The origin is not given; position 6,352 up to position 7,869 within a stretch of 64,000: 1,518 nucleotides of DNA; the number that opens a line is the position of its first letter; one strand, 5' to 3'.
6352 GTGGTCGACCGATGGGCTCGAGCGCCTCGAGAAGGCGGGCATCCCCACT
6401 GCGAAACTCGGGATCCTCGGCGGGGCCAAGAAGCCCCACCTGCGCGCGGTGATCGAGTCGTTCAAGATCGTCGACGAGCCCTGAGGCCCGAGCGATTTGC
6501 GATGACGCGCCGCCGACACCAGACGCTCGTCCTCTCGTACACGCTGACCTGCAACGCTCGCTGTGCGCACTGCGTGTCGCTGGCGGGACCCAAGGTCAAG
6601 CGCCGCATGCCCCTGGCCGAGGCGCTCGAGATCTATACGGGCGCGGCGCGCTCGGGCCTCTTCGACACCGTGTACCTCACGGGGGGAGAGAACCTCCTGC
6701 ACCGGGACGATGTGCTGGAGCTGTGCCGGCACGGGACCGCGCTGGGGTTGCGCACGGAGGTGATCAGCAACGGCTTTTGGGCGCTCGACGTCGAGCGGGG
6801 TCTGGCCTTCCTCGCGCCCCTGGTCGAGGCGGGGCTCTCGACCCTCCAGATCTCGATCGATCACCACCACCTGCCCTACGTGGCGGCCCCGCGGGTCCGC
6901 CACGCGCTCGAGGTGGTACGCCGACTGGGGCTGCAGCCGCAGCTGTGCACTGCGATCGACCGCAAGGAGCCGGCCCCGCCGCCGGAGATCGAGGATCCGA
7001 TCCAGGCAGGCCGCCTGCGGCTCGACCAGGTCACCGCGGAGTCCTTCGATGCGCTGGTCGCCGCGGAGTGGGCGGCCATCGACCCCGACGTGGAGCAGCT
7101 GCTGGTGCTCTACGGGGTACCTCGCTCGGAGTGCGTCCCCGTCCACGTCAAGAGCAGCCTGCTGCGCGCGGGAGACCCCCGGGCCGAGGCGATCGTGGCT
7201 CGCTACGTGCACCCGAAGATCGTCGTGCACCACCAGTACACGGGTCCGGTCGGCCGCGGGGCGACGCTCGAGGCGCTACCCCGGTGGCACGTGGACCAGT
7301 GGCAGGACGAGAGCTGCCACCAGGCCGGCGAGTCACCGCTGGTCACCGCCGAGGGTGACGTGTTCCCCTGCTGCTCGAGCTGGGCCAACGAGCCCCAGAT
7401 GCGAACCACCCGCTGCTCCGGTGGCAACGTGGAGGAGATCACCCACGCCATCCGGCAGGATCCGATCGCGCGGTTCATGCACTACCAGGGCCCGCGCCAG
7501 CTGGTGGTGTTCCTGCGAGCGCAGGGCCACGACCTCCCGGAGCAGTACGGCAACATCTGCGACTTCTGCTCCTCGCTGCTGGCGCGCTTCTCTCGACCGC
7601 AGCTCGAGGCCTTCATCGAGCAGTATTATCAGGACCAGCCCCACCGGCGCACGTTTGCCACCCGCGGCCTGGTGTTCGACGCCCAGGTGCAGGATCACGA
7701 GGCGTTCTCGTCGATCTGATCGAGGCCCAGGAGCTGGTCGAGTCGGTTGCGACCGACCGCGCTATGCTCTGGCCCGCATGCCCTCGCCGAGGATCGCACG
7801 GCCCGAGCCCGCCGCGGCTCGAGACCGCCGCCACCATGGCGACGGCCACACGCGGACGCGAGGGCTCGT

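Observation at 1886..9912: Candidate novel RiPP-type cluster: NHLP-like precursor, rSAM/SPASM, B12-rSAM and carbamoyltransferase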

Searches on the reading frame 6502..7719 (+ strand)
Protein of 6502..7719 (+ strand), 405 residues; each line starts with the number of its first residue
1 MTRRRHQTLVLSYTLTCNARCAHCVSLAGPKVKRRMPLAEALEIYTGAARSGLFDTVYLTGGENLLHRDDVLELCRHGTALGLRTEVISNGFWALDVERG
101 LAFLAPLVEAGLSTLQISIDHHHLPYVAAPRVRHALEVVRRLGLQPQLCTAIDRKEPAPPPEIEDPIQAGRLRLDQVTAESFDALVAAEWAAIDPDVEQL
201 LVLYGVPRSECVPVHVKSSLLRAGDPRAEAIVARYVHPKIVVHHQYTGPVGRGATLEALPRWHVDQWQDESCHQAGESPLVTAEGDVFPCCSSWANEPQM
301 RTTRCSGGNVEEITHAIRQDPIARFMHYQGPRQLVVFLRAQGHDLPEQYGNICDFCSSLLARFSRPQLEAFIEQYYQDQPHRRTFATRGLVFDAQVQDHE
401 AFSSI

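Call 7: search_protein_families(library=pfam, max_evalue=0.1, proteins=[window:6502-7719:+])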
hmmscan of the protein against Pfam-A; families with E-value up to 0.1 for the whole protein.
window:6502-7719:+ (405 aa): 3 families
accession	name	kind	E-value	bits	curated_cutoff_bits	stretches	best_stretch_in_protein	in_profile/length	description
PF04055.27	Radical_SAM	-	4.5e-10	40.4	29.5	1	12-123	2-113/166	Radical SAM superfamily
PF13353.11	Fer4_12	-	0.0034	18.1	22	1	13-91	11-91/137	4Fe-4S single cluster domain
PF13186.11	SPASM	-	0.022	15.5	21.5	1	272-312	1-36/67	Iron-sulfur cluster-binding domain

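Call 8: search_protein_families(library=ncbifam, max_evalue=0.1, proteins=[window:6502-7719:+])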
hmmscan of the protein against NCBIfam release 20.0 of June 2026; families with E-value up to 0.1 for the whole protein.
window:6502-7719:+ (405 aa): 33 families (the best 25 are shown)
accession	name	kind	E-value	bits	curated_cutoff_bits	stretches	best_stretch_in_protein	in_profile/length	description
TIGR04078.1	rSAM_yydG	equivalog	5.3e-24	85.2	300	2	8-154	2-149/309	YydG family radical SAM peptide epimerase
TIGR04303.1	GeoRSP_rSAM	equivalog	1.1e-09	38.3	400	1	15-123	13-112/325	GeoRSP system radical SAM/SPASM protein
TIGR02666.1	moaA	equivalog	2.6e-09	36.5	284.05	1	4-120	7-123/336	GTP 3',8-cyclase MoaA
TIGR04466.1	rSAM_BlsE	equivalog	3.7e-09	36.5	400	1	9-121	5-108/327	cytosylglucuronate decarboxylase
TIGR04103.1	rSAM_nif11_3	equivalog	7.4e-09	34.7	725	1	5-121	3-112/412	nif11-class peptide radical SAM maturase 3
TIGR04055.1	rSAM_NirJ2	equivalog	8.5e-09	35.4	500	1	14-121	7-107/326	putative heme d1 biosynthesis radical SAM protein NirJ2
TIGR04347.1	pseudo_SAM_Halo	equivalog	6e-08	32.4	525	1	4-120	35-145/390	TIGR04347 family pseudo-SAM/SPASM protein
NF049973.1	radical_Rv1681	equivalog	1.1e-07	31.1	380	1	14-121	79-181/326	Rv1681 family radical SAM protein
NF038283.1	viperin_w_prok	equivalog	2.2e-07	30.3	180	1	14-120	9-115/281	viperin family antiviral radical SAM protein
TIGR04133.1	rSAM_w_lipo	hypoth_equivalog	6.8e-07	28.5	425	1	5-121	22-135/350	TIGR04133 family radical SAM/SPASM protein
NF045574.1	sacti_mat_StsB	exception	8.2e-07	28.2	625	1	13-91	102-178/466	StsB family radical SAM/SPASM domain sactipeptide maturase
TIGR04545.1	rSAM_ahbD_hemeb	equivalog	1.2e-06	28.3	500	1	13-121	6-108/339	heme b synthase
TIGR04053.2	TIGR04053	equivalog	1.6e-06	27.6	395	1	12-121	13-119/366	TIGR04053 family radical SAM/SPASM domain-containing protein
NF045646.2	rSAM_Se_TrsS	equivalog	3.4e-06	25.8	490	1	5-121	84-197/441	radical SAM (seleno)protein TrsS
TIGR04546.1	rSAM_ahbC_deAc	equivalog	3.5e-06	26.1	650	1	8-121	40-147/390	12,18-didecarboxysiroheme deacetylase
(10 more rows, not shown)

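Call 11: find_homologous_proteins(query=window:6502-7716:+, max_evalue=0.001)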
Query window:6502-7716:+ (405 aa): 4 proteins with E <= 0.001 among 8000 candidates.
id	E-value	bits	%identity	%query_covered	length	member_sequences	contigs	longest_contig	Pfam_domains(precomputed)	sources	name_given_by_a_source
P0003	3.8e-231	785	95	87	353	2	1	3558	-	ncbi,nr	ncbi:MAG: hypothetical protein KDK70_28665, partial [Myxococcales bacterium]|nr:hypothetical protein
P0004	5.2e-72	261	38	95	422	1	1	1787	PF04055.28,PF13353.12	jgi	jgi:hypothetical protein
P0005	9.4e-63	231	36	88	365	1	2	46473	PF04055.28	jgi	jgi:hypothetical protein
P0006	1.7e-6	46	35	37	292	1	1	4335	PF13186.12,PF04055.28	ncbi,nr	ncbi:MAG: radical SAM protein [Myxococcales bacterium]|nr:radical SAM protein [Myxococcales bacteriu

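Call 14: find_encoding_contigs(protein=P0005, flank=10000)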
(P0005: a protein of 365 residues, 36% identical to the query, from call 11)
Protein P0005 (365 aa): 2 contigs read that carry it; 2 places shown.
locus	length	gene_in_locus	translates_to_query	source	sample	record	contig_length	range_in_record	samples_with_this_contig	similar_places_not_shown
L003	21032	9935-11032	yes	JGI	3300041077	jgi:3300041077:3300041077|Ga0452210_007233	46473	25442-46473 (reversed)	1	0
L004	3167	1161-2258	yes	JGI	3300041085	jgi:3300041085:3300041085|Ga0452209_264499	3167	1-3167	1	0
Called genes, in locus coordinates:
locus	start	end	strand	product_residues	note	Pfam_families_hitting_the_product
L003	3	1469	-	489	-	?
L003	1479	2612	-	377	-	PF00364:Biotin_lipoyl (faint), PF25984:BSH_YknX (faint)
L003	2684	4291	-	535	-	PF02321:OEP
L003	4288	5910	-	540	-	PF02321:OEP (weak)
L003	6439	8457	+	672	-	PF04055:Radical_SAM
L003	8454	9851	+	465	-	PF05175:MTS, PF06325:PrmA, PF08241:Methyltransf_11 (weak), PF13649:Methyltransf_25, PF13847:Methyltransf_31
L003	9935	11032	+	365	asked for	PF04055:Radical_SAM (faint)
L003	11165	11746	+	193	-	-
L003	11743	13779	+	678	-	PF02310:B12-binding (faint), PF04055:Radical_SAM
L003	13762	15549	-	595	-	PF02543:Carbam_trans_N, PF16861:Carbam_trans_C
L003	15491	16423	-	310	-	PF13187:Fer4_9 (faint)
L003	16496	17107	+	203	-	-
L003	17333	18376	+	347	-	PF04055:Radical_SAM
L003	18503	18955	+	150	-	-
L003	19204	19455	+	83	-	-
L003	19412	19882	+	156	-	-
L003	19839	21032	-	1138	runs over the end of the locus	PF00550:PP-binding (weak), PF00501:AMP-binding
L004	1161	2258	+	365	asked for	PF04055:Radical_SAM (faint)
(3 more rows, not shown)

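Call 15: find_encoding_contigs(protein=P0003, flank=10000)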
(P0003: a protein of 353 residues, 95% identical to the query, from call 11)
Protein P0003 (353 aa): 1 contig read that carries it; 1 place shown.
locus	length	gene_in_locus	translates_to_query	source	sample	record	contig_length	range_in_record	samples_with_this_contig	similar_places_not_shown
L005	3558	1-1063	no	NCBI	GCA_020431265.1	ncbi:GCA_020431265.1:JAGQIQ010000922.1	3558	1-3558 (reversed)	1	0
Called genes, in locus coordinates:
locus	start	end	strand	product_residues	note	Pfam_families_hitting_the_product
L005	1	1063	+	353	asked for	?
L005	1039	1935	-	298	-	PF13621:Cupin_8, PF08007:JmjC_2 (weak)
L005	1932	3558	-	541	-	PF00501:AMP-binding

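Call 16: find_encoding_contigs(protein=P0004, flank=10000)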
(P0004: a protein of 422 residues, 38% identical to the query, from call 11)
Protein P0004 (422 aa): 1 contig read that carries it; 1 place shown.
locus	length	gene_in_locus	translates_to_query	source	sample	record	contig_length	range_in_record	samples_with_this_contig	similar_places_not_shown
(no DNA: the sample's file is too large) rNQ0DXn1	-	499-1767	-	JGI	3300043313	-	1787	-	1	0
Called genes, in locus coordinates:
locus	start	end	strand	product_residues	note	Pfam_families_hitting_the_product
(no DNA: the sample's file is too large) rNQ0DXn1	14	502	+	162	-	-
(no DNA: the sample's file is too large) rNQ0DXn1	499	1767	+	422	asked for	PF04055:Radical_SAM, PF13353:Fer4_12 (faint)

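Call 21: search_protein_families(library=ncbifam, max_evalue=0.1, proteins=[L003:16658-17104:+, L003:18503-18952:+, L003:9935-11029:+, L003:17333-18373:+, L003:6439-8454:+, L003:11743-13776:+, L003:8454-9848:+, L003:11165-11743:+, L003:15491-16420:-, L003:3-1469:-])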
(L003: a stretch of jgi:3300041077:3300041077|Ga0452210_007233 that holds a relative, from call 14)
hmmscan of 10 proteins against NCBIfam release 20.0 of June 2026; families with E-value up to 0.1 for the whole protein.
L003:16658-17104:+ (149 aa): 7 families
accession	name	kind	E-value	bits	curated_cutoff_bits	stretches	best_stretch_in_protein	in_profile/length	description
TIGR03793.1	leader_NHLP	domain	5.2e-08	32.6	50.9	1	11-44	10-43/77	NHLP leader peptide family RiPP precursor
TIGR04509.1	mod_pep_NH_fam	subfamily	8.1e-08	32.2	34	1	2-44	2-38/87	NHLP-related RiPP peptide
NF038399.1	NH_RiPP_Os17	domain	2.9e-06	27.3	40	1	13-42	9-38/63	Os1348 family NHLP clan protein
NF038175.1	IniB_NTERM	domain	0.0054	16.7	40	1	14-37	9-32/49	IniB N-terminal domain-containing protein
NF038167.1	cyan_ocin_like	subfamily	0.0084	16.3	32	1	86-119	9-33/72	CTB family bacteriocin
NF043076.1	PHA_gran_PhaM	subfamily_domain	0.045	13.3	38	1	43-61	2-20/52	PhaM family polyhydroxyalkanoate granule multifunctional regulatory protein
TIGR03798.1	leader_Nif11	subfamily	0.084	13.1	32.3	0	79-99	46-68/68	Nif11-like leader peptide family RiPP precursor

L003:18503-18952:+ (150 aa): 5 families
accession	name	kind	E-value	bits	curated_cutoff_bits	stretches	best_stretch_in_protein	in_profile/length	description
TIGR04509.1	mod_pep_NH_fam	subfamily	5.3e-08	32.8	34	1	2-44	3-39/87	NHLP-related RiPP peptide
TIGR03793.1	leader_NHLP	domain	1.5e-07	31.2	50.9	1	8-43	8-43/77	NHLP leader peptide family RiPP precursor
NF038399.1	NH_RiPP_Os17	domain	2.7e-06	27.4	40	1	6-41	3-38/63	Os1348 family NHLP clan protein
NF038175.1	IniB_NTERM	domain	0.0048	16.8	40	1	12-36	8-32/49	IniB N-terminal domain-containing protein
NF038167.1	cyan_ocin_like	subfamily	0.058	13.6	32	1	85-135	9-49/72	CTB family bacteriocin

L003:9935-11029:+ (365 aa): 21 families
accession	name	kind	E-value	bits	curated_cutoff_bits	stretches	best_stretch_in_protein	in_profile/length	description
TIGR04078.1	rSAM_yydG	equivalog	2.3e-15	56.9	300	2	7-101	36-130/309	YydG family radical SAM peptide epimerase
NF045574.1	sacti_mat_StsB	exception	1.2e-05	24.4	625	1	8-74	132-196/466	StsB family radical SAM/SPASM domain sactipeptide maturase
TIGR04466.1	rSAM_BlsE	equivalog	0.00024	20.6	400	1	16-85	45-107/327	cytosylglucuronate decarboxylase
NF038283.1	viperin_w_prok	equivalog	0.00061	19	180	1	18-58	54-94/281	viperin family antiviral radical SAM protein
TIGR04317.1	W_rSAM_matur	equivalog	0.00074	18.7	380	1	1-91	33-117/349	tungsten cofactor oxidoreductase radical SAM maturase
TIGR04055.1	rSAM_NirJ2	equivalog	0.002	17.7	500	1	5-89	33-110/326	putative heme d1 biosynthesis radical SAM protein NirJ2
TIGR02493.1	PFLA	equivalog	0.0035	16.7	231.75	1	20-71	67-118/235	pyruvate formate-lyase-activating protein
TIGR04347.1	pseudo_SAM_Halo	equivalog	0.0042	16.4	525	1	6-93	73-153/390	TIGR04347 family pseudo-SAM/SPASM protein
TIGR04545.1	rSAM_ahbD_hemeb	equivalog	0.0047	16.4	500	1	4-86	33-108/339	heme b synthase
NF008356.0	PRK11145.1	equivalog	0.0098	15.2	375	1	21-72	73-124/246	pyruvate formate lyase 1-activating protein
TIGR02666.1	moaA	equivalog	0.015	14.3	284.05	1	4-86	46-124/336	GTP 3',8-cyclase MoaA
TIGR04133.1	rSAM_w_lipo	hypoth_equivalog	0.016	14.2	425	1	7-92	60-141/350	TIGR04133 family radical SAM/SPASM protein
TIGR03977.1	rSAM_pair_HxsC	equivalog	0.017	14.1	267.9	1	6-57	58-109/292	His-Xaa-Ser system radical SAM maturase HxsC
TIGR04054.1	rSAM_NirJ1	equivalog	0.019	13.6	650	1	4-59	69-122/387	putative heme d1 biosynthesis radical SAM protein NirJ1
TIGR02494.1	PFLE_PFLC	subfamily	0.03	13.6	174.35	1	21-60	126-165/293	glycyl-radical enzyme activating protein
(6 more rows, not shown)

L003:17333-18373:+ (347 aa): 44 families (the best 25 are shown)
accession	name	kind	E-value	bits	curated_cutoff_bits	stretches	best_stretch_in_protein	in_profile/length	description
TIGR04078.1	rSAM_yydG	equivalog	4.6e-29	101.8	300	2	5-160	2-157/309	YydG family radical SAM peptide epimerase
TIGR04347.1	pseudo_SAM_Halo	equivalog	5.8e-12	45.6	525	1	7-173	41-198/390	TIGR04347 family pseudo-SAM/SPASM protein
TIGR04053.2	TIGR04053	equivalog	9.5e-12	44.8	395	1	11-124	15-125/366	TIGR04053 family radical SAM/SPASM domain-containing protein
NF038283.1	viperin_w_prok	equivalog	1.9e-10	40.4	180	1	9-152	7-148/281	viperin family antiviral radical SAM protein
NF045646.2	rSAM_Se_TrsS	equivalog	2.2e-10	39.7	490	1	8-123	90-202/441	radical SAM (seleno)protein TrsS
TIGR04055.1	rSAM_NirJ2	equivalog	4.2e-10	39.7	500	1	11-122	7-111/326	putative heme d1 biosynthesis radical SAM protein NirJ2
TIGR02109.1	PQQ_syn_pqqE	equivalog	7.1e-09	35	381.35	1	6-122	9-119/358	pyrroloquinoline quinone biosynthesis protein PqqE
TIGR04545.1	rSAM_ahbD_hemeb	equivalog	1.5e-08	34.5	500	1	11-122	7-112/339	heme b synthase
TIGR04051.1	rSAM_NirJ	equivalog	3.3e-08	32.9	515.45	1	10-119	8-111/354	heme d1 biosynthesis radical SAM protein NirJ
TIGR04546.1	rSAM_ahbC_deAc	equivalog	5.4e-08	32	650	1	7-119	42-148/390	12,18-didecarboxysiroheme deacetylase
TIGR04054.1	rSAM_NirJ1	equivalog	5.5e-08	31.8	650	1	7-117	39-143/387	putative heme d1 biosynthesis radical SAM protein NirJ1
TIGR04317.1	W_rSAM_matur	equivalog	1.1e-07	31.4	380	1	3-125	3-119/349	tungsten cofactor oxidoreductase radical SAM maturase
TIGR04167.1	rSAM_SeCys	equivalog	4.7e-07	29.3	300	1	6-82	10-84/303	arsenosugar biosynthesis radical SAM (seleno)protein ArsS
NF049973.1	radical_Rv1681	equivalog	5.4e-07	28.9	380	1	6-125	74-188/326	Rv1681 family radical SAM protein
TIGR04103.1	rSAM_nif11_3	equivalog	6.8e-07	28.2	725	1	7-119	8-113/412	nif11-class peptide radical SAM maturase 3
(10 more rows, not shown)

L003:6439-8454:+ (672 aa): 17 families
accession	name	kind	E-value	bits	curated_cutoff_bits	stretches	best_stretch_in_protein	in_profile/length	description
TIGR03975.1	rSAM_ocin_1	subfamily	4.7e-154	514.2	281.85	1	1-574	6-581/606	RiPP maturation radical SAM C-methyltransferase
NF050148.1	rSAM_ApyD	equivalog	3.3e-22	78.6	750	1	121-423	74-363/645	RiPP biosynthesis radical SAM protein ApyD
TIGR02026.1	BchE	equivalog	2.4e-16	59.7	481.35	1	129-453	70-390/497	magnesium-protoporphyrin IX monomethyl ester anaerobic oxidative cyclase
TIGR04385.1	B12_rSAM_cofa1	equivalog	1.9e-14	53.7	450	1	132-426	80-364/438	B12 lower ligand biosynthesis radical SAM protein BzaD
TIGR03471.1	HpnJ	equivalog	8.3e-11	41.4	577.6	1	127-422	74-361/472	hopanoid biosynthesis associated radical SAM protein HpnJ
TIGR04295.1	B12_rSAM_oligo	hypoth_equivalog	3.1e-10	39.3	400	1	150-380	101-315/422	TIGR04295 family B12-binding domain-containing radical SAM protein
TIGR04072.2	rSAM_ladder_B12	equivalog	7.4e-09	34.7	360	1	260-423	183-346/443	lipid biosynthesis B12-binding/radical SAM protein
TIGR04367.1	HpnR_B12_rSAM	equivalog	2.9e-08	32.7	650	1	121-400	60-327/490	hopanoid C-3 methylase HpnR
TIGR04014.1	B12_SAM_MJ_0865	equivalog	1.2e-07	30.9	360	1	365-423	275-333/434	methyl-coenzyme M reductase glutamine C-methyltransferase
TIGR04190.1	B12_SAM_Ta0216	equivalog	2e-07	30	500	1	138-358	96-324/554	TIGR04190 family B12-binding domain/radical SAM domain protein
NF033712.0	B12_rSAM_KedN5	subfamily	3.1e-07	29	700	1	140-315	80-249/624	KedN5 family methylcobalamin-dependent radical SAM C-methyltransferase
NF038361.1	rSAM_Sden_1168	equivalog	5.3e-07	28.6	575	1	120-314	139-335/560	Sden_1168 family B12-binding radical SAM P-methyltransferase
TIGR04013.1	B12_SAM_MJ_1487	hypoth_equivalog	4.2e-06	25.9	251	1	139-294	57-185/382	TIGR04013 family B12-binding domain/radical SAM domain-containing protein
TIGR04479.1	bcpD_PhpK_rSAM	subfamily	0.015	13.7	600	0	120-423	109-406/504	PhpK family radical SAM P-methyltransferase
TIGR01210.1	TIGR01210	equivalog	0.023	13.9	212.15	0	249-405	9-176/313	archaeosine biosynthesis radical SAM protein RaSEA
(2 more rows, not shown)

L003:11743-13776:+ (678 aa): 16 families
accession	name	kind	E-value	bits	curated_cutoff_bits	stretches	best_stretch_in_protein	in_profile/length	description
TIGR03975.1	rSAM_ocin_1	subfamily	1e-136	456.9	281.85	1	7-580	1-582/606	RiPP maturation radical SAM C-methyltransferase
NF050148.1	rSAM_ApyD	equivalog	4e-20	71.7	750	1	132-431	77-365/645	RiPP biosynthesis radical SAM protein ApyD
TIGR02026.1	BchE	equivalog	4.4e-16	58.8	481.35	1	143-462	76-393/497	magnesium-protoporphyrin IX monomethyl ester anaerobic oxidative cyclase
NF038361.1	rSAM_Sden_1168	equivalog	8.2e-15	54.3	575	1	175-392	190-410/560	Sden_1168 family B12-binding radical SAM P-methyltransferase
TIGR03471.1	HpnJ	equivalog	5.1e-14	52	577.6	1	147-424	85-357/472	hopanoid biosynthesis associated radical SAM protein HpnJ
TIGR04014.1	B12_SAM_MJ_0865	equivalog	3.6e-11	42.5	360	1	174-426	81-330/434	methyl-coenzyme M reductase glutamine C-methyltransferase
TIGR04385.1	B12_rSAM_cofa1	equivalog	3.9e-10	39.5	450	1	153-425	93-357/438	B12 lower ligand biosynthesis radical SAM protein BzaD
TIGR04013.1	B12_SAM_MJ_1487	hypoth_equivalog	4.3e-10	39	251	1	138-311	48-192/382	TIGR04013 family B12-binding domain/radical SAM domain-containing protein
TIGR04072.2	rSAM_ladder_B12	equivalog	7.3e-10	38.1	360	1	260-425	177-342/443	lipid biosynthesis B12-binding/radical SAM protein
TIGR04367.1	HpnR_B12_rSAM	equivalog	8.8e-10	37.7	650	1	131-407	62-328/490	hopanoid C-3 methylase HpnR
TIGR04295.1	B12_rSAM_oligo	hypoth_equivalog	4.8e-08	32.1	400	1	179-385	119-314/422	TIGR04295 family B12-binding domain-containing radical SAM protein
NF040546.1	rSAM_CUAEP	equivalog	2.8e-07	29.6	500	1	183-427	98-336/468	CUAEP/CCAEP-tail radical SAM (seleno)protein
TIGR04190.1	B12_SAM_Ta0216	equivalog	2.3e-05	23.2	500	1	150-372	100-331/554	TIGR04190 family B12-binding domain/radical SAM domain protein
TIGR04479.1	bcpD_PhpK_rSAM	subfamily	0.001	17.5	600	1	258-423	236-400/504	PhpK family radical SAM P-methyltransferase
NF058631.1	sRNA_TF_AbmR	equivalog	0.042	13.4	160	1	623-651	101-129/167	ATP-binding transcription factor AbmR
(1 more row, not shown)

L003:8454-9848:+ (465 aa): 54 families (the best 25 are shown)
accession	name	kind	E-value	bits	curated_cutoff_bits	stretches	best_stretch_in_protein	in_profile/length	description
NF011529.0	PRK14968.1-3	equivalog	3.1e-18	65.9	162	1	139-268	22-153/198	putative methyltransferase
TIGR03534.1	RF_mod_PrmC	equivalog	8.6e-18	64.7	199.1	1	139-266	72-214/253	peptide chain release factor N(5)-glutamine methyltransferase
TIGR00537.1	hemK_rel_arch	hypoth_equivalog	8.1e-16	58.2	87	1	143-271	11-140/179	HemK2/MTQ2 family protein methyltransferase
NF011527.0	PRK14968.1-1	equivalog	5.9e-13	49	242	1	138-268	19-148/192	putative methyltransferase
TIGR03533.1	L3_gln_methyl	equivalog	2.1e-12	47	229.7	1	149-265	119-245/284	50S ribosomal protein L3 N(5)-glutamine methyltransferase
TIGR00536.1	hemK_fam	subfamily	3.9e-11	42.6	115.5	1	139-232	97-197/286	HemK family protein methyltransferase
NF007023.0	PRK09489.1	equivalog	1.6e-09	37.4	295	1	154-226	199-270/342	16S rRNA (guanine(1207)-N(2))-methyltransferase RsmC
NF047649.1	MTase_UXPK_star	exception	5.1e-08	32.3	460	1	152-223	78-152/283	methyltransferase/UXPK-star double selenoprotein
TIGR01983.1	UbiG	equivalog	6.5e-08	32.2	102.95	1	148-222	46-121/228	bifunctional 2-polyprenyl-6-hydroxyphenol methylase/3-demethylubiquinol 3-O-methyltransferase UbiG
NF041537.1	ArsM_AhpD_UU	exception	1.8e-07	30.3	510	1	151-223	76-151/345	arsenite methyltransferase/AhpD domain selenoprotein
TIGR00406.1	prmA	equivalog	2.1e-07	30.7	183.15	1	148-205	156-212/288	50S ribosomal protein L11 methyltransferase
NF001790.0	PRK00517.3-3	equivalog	3.5e-07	29.9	269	1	147-223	118-197/262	50S ribosomal protein L11 methyltransferase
NF011530.0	PRK14968.1-4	equivalog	5.5e-07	29.1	243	1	143-268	29-154/202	putative methyltransferase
NF001785.0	PRK00517.2-2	equivalog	7.1e-07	28.6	188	1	148-223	142-217/282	50S ribosomal protein L11 methyltransferase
NF002909.0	PRK03522.2-1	equivalog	2.5e-06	26.9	553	1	144-238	225-320/374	23S rRNA (uracil(747)-C(5))-methyltransferase RlmC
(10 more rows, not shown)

L003:11165-11743:+ (193 aa): 0 families

L003:15491-16420:- (309 aa): 1 family
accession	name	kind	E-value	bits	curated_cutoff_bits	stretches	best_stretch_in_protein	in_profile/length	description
TIGR00276.1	TIGR00276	equivalog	5e-07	29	200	1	101-223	123-246/337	tRNA epoxyqueuosine(34) reductase QueG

L003:3-1469:- (489 aa): 22 families
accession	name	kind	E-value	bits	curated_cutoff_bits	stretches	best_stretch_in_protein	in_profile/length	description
TIGR03796.1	NHLM_micro_ABC1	equivalog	1.2e-197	658.4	853.3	1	22-485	1-463/710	NHLP family bacteriocin export ABC transporter peptidase/permease/ATPase subunit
TIGR01846.1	type_I_sec_HlyB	subfamily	4.9e-49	167.2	725.55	1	37-480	3-443/694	type I secretion system permease/ATPase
TIGR03797.1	NHLM_micro_ABC2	equivalog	3.2e-43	148.2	709.4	1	159-478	119-438/686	NHLP bacteriocin export ABC transporter permease/ATPase subunit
TIGR01193.1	bacteriocin_ABC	subfamily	1.2e-38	133.2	523.85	1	28-474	1-454/708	peptide cleavage/export ABC transporter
NF045998.1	cleave_ABC_plasm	equivalog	6.4e-36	123.8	500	1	32-481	6-458/673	Mbov_0121 family peptidase domain-containing ABC transporter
TIGR03375.1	type_I_sec_LssB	subfamily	1.7e-33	115.8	693.1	1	41-481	9-453/696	type I secretion system permease/ATPase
TIGR02203.1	MsbA_lipidA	equivalog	2.9e-22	78.9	602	1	178-479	16-319/572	lipid A export permease/ATP-binding protein MsbA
NF008381.0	PRK11176.1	equivalog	1.4e-19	69.9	867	1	202-480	51-330/582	lipid A ABC transporter ATP-binding protein/permease MsbA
TIGR00958.1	3a01208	subfamily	1.2e-15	56.9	874.6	1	171-455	155-441/711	antigen peptide transporter 2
NF045513.1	HepA_fam_ABC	equivalog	1.6e-15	56.6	725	1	200-480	76-359/610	heterocyst formation ABC transporter subunit HepA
TIGR02204.1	MsbA_rel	hypoth_equivalog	1.9e-14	53.3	780.4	1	179-477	21-320/576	ABC transporter, permease/ATP-binding protein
NF052233.1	CphA_assoc_ABC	equivalog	2.5e-14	52.6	880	1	187-472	200-487/766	cyanophycin metabolism-associated ABC transporter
TIGR01842.1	type_I_sec_PrtD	subfamily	5.9e-13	48.2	510.15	1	176-474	6-300/544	type I secretion system permease/ATPase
TIGR02868.1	CydC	equivalog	2.4e-09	36.4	329.05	1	301-485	142-324/530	thiol reductant ABC exporter subunit CydC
NF058616.2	C39_FapD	equivalog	1.1e-07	31.4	330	1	71-148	99-178/224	fibril amyloid maturation endopeptidase FapD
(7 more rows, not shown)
